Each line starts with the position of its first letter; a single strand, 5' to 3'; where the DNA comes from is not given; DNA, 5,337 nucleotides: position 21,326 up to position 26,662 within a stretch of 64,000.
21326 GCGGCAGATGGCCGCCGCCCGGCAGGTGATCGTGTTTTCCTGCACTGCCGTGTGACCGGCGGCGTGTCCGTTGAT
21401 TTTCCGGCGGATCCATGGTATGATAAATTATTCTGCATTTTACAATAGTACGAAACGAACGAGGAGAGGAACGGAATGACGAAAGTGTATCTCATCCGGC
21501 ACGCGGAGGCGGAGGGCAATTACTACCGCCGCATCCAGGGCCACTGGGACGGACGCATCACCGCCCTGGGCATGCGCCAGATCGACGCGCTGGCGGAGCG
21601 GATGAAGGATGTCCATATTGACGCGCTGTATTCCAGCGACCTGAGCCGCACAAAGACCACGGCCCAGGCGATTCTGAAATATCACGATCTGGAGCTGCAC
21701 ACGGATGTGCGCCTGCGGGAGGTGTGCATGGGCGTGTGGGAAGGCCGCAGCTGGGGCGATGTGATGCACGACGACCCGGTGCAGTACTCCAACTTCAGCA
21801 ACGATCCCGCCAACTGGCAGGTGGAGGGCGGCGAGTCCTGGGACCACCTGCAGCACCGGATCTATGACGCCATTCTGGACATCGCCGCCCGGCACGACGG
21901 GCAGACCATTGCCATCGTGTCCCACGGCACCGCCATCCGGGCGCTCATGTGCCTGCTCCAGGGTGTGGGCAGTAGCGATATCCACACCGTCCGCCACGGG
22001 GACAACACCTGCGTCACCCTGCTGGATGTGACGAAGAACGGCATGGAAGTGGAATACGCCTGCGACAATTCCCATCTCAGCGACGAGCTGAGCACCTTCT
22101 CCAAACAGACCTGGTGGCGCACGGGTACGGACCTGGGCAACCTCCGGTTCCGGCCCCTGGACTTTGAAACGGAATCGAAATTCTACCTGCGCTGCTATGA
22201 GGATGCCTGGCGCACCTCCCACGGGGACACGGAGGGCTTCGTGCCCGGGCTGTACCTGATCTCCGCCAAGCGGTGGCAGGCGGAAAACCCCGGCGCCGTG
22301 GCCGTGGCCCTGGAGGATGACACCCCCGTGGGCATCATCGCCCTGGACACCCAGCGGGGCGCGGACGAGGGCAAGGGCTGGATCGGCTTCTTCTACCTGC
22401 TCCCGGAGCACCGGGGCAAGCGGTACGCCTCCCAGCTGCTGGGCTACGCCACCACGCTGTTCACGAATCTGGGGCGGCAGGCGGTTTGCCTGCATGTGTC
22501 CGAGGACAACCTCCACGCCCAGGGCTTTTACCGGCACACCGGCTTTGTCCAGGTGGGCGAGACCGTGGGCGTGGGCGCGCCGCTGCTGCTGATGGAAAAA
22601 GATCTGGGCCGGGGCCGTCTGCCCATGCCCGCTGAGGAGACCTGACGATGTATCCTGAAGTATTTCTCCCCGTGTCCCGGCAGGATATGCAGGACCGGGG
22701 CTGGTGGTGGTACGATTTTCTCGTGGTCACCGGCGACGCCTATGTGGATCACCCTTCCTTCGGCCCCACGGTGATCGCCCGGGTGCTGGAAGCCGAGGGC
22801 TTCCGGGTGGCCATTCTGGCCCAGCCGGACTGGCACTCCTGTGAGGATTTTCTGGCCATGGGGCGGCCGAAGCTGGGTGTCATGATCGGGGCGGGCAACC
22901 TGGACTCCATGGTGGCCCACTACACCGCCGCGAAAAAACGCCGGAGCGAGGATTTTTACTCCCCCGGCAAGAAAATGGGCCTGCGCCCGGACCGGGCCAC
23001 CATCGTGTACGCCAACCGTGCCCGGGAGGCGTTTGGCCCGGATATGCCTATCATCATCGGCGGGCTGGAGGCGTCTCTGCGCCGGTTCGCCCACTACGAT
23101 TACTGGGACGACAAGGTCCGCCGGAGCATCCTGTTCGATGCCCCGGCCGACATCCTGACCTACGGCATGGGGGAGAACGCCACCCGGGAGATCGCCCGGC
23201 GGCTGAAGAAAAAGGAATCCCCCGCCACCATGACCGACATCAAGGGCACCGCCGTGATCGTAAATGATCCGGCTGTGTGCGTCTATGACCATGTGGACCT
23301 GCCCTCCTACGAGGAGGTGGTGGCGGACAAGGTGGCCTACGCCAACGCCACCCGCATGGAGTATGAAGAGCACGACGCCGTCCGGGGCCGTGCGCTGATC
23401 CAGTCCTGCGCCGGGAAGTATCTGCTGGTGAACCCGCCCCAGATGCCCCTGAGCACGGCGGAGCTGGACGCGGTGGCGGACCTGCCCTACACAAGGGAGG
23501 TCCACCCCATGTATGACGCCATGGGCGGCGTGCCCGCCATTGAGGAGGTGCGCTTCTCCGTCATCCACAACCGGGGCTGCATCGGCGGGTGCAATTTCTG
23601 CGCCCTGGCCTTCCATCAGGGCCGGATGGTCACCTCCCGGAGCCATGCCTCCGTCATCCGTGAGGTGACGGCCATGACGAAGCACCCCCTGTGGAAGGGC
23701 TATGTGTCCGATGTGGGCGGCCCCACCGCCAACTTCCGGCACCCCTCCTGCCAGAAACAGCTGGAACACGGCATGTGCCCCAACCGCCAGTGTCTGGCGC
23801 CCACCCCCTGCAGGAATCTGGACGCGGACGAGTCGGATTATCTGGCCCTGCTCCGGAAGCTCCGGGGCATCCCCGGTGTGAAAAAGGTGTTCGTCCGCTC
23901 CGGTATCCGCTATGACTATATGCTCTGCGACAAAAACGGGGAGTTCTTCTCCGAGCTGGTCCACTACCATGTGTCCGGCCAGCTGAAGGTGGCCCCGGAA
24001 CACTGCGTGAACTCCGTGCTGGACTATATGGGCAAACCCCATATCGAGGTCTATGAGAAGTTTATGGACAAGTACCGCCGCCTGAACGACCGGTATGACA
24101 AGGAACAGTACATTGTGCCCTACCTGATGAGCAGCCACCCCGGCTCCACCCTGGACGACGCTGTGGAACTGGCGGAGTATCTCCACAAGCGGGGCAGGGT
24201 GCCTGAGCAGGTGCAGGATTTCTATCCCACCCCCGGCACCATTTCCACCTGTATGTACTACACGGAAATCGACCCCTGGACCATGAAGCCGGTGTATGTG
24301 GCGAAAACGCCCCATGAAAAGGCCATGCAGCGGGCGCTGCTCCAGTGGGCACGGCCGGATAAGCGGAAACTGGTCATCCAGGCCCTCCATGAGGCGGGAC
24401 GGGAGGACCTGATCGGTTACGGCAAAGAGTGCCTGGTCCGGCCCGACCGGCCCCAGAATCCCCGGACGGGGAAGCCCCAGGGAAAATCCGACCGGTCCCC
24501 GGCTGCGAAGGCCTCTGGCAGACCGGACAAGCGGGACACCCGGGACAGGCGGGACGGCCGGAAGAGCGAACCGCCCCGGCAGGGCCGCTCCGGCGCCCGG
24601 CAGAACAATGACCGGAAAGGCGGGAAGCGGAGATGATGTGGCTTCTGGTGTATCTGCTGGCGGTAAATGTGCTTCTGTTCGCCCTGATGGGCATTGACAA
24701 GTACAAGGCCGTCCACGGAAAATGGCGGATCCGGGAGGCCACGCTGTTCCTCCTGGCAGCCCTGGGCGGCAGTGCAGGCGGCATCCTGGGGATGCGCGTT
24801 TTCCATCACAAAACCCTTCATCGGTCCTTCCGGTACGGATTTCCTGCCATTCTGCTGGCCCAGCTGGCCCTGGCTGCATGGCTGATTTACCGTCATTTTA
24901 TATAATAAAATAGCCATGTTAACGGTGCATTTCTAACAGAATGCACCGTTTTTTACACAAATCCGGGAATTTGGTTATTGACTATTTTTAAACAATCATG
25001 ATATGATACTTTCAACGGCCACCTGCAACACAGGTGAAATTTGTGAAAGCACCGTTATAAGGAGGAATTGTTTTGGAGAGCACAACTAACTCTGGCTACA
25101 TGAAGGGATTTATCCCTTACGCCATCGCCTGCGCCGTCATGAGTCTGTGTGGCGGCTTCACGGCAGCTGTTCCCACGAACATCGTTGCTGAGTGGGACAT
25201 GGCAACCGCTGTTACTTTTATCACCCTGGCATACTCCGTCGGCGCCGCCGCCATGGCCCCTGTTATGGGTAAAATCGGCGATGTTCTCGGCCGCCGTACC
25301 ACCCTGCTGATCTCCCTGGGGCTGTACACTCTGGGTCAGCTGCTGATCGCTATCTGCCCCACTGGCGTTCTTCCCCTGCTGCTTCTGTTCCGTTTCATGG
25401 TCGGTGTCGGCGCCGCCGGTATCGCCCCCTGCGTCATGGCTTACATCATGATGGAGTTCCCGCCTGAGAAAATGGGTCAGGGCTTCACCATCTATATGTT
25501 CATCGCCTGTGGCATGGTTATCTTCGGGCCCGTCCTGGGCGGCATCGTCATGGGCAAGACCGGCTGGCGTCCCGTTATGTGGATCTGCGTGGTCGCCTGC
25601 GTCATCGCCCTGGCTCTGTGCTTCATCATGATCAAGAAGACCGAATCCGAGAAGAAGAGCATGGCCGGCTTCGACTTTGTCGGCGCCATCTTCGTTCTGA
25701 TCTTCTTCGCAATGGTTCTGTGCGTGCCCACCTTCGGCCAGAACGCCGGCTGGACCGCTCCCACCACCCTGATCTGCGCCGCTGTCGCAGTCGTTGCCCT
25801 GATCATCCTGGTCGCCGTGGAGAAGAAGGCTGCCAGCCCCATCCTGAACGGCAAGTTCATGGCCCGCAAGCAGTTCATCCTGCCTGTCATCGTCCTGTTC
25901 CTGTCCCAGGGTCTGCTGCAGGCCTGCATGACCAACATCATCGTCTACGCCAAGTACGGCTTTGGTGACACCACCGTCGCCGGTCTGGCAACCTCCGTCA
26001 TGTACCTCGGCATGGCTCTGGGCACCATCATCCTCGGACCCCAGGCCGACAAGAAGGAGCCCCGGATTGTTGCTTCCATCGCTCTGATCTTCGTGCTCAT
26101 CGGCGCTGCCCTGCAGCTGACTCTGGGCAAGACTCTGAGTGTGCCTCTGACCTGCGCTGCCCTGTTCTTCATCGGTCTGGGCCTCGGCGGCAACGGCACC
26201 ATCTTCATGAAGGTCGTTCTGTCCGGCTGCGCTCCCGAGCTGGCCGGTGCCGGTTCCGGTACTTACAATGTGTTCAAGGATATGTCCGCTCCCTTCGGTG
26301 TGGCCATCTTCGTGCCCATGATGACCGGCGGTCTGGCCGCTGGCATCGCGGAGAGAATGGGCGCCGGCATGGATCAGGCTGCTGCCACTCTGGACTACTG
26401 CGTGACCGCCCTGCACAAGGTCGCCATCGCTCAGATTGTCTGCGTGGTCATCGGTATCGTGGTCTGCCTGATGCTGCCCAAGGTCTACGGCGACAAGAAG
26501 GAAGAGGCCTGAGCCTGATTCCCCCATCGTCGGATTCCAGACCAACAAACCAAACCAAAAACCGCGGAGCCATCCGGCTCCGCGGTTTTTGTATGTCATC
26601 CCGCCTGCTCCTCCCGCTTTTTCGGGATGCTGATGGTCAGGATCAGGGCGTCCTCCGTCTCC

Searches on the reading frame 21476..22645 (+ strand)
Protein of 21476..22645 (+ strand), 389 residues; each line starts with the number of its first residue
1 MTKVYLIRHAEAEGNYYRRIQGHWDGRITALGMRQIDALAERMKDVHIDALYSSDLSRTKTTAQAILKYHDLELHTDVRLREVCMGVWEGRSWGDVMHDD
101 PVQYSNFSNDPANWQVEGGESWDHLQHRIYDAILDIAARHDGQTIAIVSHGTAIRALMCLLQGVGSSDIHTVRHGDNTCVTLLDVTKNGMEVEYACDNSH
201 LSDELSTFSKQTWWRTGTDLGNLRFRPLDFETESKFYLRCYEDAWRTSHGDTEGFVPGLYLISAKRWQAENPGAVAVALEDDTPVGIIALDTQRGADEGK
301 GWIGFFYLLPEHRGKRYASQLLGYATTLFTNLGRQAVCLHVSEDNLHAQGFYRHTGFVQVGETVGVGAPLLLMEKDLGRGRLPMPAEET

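Call 92: search_protein_families(library=pfam, proteins=[window:21476-22645:+], max_evalue=0.00001)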
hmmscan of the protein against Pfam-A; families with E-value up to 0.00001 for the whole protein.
window:21476-22645:+ (389 aa): 5 families
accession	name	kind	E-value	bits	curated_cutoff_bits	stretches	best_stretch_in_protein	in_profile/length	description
PF00300.27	His_Phos_1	-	1.2e-55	188.7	21.7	1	4-194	1-190/194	Histidine phosphatase superfamily (branch 1)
PF00583.31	Acetyltransf_1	-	5.7e-16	59.3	20.7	1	264-357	24-116/116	Acetyltransferase (GNAT) family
PF13508.13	Acetyltransf_7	-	1.5e-10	41.7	27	1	273-358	3-83/84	Acetyltransferase (GNAT) domain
PF13673.13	Acetyltransf_10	-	1.6e-07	31.8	23.6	1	275-364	33-114/128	Acetyltransferase (GNAT) domain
PF13302.13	Acetyltransf_3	-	7.6e-06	27.1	25.4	0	264-358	44-138/138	Acetyltransferase (GNAT) domain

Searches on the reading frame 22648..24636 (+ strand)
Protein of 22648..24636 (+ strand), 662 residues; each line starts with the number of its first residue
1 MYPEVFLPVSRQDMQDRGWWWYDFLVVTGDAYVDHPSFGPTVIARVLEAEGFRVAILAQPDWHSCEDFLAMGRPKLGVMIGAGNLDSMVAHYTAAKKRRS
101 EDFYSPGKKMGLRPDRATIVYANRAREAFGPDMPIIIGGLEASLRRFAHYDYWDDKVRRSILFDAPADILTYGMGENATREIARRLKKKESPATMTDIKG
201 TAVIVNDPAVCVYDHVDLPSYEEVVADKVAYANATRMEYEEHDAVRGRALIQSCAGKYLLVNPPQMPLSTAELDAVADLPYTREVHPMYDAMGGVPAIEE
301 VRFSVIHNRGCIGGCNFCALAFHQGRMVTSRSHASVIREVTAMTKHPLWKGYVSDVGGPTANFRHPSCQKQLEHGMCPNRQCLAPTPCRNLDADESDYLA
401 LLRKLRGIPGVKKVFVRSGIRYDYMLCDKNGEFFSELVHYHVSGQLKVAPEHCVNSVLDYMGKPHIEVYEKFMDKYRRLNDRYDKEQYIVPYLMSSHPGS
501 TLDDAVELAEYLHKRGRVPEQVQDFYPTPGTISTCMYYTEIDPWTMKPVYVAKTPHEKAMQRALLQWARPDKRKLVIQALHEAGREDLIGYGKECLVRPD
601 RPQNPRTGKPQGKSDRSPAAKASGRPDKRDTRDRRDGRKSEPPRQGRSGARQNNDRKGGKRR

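Call 92: search_protein_families(library=pfam, proteins=[window:22648-24636:+], max_evalue=0.00001)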
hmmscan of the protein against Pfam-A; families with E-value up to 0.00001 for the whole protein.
window:22648-24636:+ (662 aa): 3 families
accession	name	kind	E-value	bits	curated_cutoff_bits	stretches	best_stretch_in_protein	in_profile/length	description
PF08497.15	Radical_SAM_N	-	2.4e-128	428.1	25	1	6-304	1-301/301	Radical SAM N-terminal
PF11842.13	DUF3362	-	5e-30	105.1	27.6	1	520-657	1-146/151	Domain of unknown function (DUF3362)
PF04055.27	Radical_SAM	-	7.7e-06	26.6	29.5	0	305-512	1-166/166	Radical SAM superfamily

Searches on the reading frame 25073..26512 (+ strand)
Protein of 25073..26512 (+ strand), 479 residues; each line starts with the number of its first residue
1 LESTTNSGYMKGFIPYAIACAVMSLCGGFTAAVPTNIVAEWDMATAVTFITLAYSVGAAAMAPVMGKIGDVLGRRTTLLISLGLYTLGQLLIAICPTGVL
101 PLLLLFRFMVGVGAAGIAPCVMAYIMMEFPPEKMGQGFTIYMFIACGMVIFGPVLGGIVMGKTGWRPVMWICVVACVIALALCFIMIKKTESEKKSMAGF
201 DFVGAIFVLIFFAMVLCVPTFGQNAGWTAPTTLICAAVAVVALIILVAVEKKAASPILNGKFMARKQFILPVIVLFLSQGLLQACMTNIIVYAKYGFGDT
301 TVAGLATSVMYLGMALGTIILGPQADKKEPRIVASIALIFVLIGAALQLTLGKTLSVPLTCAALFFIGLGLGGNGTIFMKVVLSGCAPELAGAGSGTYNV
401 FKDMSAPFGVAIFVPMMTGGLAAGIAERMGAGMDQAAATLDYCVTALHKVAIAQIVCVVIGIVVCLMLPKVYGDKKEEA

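Call 92: search_protein_families(library=pfam, proteins=[window:25073-26512:+], max_evalue=0.00001)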
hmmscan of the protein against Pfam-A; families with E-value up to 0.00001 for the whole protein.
window:25073-26512:+ (479 aa): 2 families
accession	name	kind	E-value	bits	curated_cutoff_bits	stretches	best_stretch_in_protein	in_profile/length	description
PF07690.21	MFS_1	-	2.4e-39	135.7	33.4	1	27-409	13-346/347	Major Facilitator Superfamily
PF00083.30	Sugar_tr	-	7.5e-09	35.4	22.3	1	44-126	45-128/452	Sugar (and other) transporter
